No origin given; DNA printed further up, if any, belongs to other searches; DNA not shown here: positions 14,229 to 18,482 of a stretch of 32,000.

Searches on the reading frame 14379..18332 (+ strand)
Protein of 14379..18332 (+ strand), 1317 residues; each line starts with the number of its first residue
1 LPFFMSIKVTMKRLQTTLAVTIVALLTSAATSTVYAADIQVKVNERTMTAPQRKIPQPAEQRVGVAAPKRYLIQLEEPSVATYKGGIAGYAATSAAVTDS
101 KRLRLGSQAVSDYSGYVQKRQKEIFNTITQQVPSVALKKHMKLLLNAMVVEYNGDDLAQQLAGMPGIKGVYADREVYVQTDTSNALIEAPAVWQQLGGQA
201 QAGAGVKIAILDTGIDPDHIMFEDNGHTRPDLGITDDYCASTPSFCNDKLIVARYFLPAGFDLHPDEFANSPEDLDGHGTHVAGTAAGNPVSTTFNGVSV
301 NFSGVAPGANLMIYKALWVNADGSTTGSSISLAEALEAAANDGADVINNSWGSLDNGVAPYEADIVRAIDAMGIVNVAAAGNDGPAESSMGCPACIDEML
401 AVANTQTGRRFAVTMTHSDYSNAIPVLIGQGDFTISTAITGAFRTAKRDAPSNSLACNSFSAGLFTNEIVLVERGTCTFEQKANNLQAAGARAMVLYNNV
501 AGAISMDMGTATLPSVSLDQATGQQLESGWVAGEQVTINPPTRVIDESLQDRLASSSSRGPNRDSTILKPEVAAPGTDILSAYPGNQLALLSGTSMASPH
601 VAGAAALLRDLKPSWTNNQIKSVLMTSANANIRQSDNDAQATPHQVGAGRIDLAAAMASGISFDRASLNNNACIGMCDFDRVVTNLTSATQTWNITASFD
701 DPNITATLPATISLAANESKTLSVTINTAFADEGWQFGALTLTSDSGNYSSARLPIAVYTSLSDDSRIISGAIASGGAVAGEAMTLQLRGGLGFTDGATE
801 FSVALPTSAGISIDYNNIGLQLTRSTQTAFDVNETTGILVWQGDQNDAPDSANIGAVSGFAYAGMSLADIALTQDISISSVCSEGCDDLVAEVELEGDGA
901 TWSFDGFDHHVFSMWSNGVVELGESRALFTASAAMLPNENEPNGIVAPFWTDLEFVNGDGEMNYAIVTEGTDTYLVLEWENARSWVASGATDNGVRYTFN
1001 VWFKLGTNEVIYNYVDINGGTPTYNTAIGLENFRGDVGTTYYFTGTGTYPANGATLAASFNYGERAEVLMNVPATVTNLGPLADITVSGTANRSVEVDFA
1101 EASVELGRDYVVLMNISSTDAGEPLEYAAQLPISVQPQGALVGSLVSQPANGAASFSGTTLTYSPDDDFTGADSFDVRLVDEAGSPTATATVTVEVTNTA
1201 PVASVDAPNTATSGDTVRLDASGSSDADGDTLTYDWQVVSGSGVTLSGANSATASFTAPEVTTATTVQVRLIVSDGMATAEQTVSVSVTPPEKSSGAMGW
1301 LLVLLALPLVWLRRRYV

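Call 9: search_protein_families(library=pfam, proteins=[window:14379-18332:+])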
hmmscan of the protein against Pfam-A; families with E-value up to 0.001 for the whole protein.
window:14379-18332:+ (1317 aa): 8 families
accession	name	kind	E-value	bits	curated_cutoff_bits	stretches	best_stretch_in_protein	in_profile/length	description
PF00082.27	Peptidase_S8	-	7.4e-53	180.2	21.8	1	203-649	1-288/288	Subtilase family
PF02225.27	PA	-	1.5e-16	60.7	23.9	1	453-526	9-95/95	PA domain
PF17963.7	Big_9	-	2e-10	41.9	23.6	2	1136-1194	29-88/89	Bacterial Ig domain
PF22352.2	K319L-like_PKD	-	2.3e-10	40.8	27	1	1212-1288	8-84/84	K319L-like, PKD domain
PF18911.6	PKD_4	-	1.7e-07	31.6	27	1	1198-1287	1-84/85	PKD domain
PF17892.7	Cadherin_5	-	3.3e-06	27.3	26.5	0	1157-1194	59-97/98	Cadherin-like domain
PF21027.3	Sde0182_C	-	4.2e-06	27.7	27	1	1216-1276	1-68/83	Cellulose-binding protein Sde0182, C-terminal domain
PF17766.7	fn3_6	-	9.6e-06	26.1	26.4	1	675-758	17-99/99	Fibronectin type-III domain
